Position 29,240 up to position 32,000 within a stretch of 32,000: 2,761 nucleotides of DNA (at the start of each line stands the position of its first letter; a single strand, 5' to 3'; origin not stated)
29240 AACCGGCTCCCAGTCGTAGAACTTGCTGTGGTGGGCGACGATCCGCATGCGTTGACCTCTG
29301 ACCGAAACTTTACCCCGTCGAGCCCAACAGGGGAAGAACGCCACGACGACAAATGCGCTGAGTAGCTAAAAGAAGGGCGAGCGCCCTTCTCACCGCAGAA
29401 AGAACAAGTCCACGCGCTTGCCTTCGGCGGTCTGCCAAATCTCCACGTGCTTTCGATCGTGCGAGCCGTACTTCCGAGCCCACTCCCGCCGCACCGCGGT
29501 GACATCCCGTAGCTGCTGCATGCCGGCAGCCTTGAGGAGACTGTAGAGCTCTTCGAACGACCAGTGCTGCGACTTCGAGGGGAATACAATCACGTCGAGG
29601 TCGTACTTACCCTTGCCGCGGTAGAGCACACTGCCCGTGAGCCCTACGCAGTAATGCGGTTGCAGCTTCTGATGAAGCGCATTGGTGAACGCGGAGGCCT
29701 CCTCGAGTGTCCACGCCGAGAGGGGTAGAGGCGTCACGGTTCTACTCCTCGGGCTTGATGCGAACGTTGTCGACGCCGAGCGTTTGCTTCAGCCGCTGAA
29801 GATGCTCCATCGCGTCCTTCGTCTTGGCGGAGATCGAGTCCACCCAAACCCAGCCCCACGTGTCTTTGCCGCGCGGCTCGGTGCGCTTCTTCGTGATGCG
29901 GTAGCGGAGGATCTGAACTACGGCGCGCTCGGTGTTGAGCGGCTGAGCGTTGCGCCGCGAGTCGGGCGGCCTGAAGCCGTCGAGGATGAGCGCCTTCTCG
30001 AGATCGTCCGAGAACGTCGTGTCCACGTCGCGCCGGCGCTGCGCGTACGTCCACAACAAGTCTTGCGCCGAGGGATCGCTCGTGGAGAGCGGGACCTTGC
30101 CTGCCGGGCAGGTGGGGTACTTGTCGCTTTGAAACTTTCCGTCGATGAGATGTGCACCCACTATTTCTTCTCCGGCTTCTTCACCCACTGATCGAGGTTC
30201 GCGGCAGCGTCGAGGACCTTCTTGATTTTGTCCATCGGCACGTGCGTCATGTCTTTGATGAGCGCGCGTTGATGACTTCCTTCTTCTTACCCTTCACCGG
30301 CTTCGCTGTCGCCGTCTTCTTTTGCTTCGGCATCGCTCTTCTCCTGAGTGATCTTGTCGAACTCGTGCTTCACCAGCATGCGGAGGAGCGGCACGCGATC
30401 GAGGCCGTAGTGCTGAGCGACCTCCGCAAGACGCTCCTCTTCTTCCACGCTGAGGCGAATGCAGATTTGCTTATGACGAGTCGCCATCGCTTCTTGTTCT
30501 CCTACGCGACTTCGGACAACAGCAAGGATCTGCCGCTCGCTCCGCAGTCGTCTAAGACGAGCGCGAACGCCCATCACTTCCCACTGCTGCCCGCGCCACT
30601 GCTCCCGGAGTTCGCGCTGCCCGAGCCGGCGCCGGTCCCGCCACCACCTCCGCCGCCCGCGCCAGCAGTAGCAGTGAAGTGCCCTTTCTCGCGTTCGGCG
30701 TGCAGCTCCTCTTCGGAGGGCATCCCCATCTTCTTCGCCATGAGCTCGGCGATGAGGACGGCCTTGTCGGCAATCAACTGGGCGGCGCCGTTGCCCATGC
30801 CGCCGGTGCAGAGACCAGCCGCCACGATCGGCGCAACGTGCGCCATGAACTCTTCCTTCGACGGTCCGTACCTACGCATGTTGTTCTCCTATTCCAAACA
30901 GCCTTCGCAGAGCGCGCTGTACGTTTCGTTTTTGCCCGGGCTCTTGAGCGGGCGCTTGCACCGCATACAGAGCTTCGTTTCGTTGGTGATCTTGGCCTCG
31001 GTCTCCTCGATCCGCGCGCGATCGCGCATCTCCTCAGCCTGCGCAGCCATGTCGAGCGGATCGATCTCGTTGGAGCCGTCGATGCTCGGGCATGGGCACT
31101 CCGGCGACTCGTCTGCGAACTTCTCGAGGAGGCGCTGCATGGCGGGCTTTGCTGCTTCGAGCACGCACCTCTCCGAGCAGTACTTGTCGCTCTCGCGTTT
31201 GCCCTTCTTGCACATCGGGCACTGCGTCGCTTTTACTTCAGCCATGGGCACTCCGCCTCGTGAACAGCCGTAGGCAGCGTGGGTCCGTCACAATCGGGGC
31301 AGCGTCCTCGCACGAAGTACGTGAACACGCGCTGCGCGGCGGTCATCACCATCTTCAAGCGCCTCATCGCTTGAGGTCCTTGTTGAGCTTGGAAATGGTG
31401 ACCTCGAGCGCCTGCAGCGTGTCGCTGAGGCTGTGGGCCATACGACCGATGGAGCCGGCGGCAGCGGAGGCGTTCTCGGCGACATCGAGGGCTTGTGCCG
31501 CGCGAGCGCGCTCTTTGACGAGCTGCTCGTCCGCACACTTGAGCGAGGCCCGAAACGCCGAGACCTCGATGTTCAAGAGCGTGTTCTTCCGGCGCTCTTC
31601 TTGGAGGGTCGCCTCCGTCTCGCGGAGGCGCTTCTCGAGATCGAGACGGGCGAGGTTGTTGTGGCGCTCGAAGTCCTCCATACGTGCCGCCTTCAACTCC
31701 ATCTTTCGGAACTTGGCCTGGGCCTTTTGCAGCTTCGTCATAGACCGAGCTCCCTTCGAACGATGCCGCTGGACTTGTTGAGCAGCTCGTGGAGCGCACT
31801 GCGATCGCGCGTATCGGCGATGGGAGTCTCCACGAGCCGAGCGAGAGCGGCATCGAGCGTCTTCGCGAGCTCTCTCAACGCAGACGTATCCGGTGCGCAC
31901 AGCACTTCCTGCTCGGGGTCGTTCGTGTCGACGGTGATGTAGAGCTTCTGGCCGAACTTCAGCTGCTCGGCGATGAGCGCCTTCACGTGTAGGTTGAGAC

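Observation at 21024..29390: Self-contained six-gene unit bracketed by hairpins, a candidate uncharacterised structural or surface module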

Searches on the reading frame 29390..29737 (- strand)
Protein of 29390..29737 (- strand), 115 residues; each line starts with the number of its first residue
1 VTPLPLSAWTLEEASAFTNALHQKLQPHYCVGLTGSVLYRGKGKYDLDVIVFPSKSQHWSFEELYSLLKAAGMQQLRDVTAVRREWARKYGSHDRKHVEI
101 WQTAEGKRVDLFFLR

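Call 46: search_protein_families(library=pfam, proteins=[window:29390-29737:-], max_evalue=0.01)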
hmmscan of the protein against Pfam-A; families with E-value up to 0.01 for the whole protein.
window:29390-29737:- (115 aa): 0 families

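Call 112: search_protein_families(library=phrogs, proteins=[window:29390-29737:-], max_evalue=0.001)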
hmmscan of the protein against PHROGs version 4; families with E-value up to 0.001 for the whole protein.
window:29390-29737:- (115 aa): 0 families

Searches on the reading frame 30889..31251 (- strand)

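Call 46: search_protein_families(library=pfam, proteins=[window:30889-31251:-], max_evalue=0.01)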
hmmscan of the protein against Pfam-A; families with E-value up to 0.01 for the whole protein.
window:30889-31251:- (120 aa): 1 family
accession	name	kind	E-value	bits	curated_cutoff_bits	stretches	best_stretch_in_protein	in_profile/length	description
PF15801.11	zf-C6H2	-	0.0018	18.8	30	1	8-29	12-33/47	zf-MYND-like zinc finger, mRNA-binding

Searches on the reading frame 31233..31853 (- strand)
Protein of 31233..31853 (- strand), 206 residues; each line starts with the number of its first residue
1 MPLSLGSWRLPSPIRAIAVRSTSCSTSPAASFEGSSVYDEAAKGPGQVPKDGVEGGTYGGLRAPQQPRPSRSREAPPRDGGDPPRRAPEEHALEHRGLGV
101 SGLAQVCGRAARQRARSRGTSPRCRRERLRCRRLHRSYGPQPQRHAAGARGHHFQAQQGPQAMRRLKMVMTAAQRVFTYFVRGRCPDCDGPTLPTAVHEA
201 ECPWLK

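Call 46: search_protein_families(library=pfam, proteins=[window:31233-31853:-], max_evalue=0.01)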
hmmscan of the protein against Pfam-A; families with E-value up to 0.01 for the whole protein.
window:31233-31853:- (206 aa): 0 families

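Call 59: find_encoding_contigs(protein=window:31233-31853:-, flank=10000, max_places=1)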
Protein window:31233-31853:- (206 aa): no gene with exactly this product is on record in the collection.
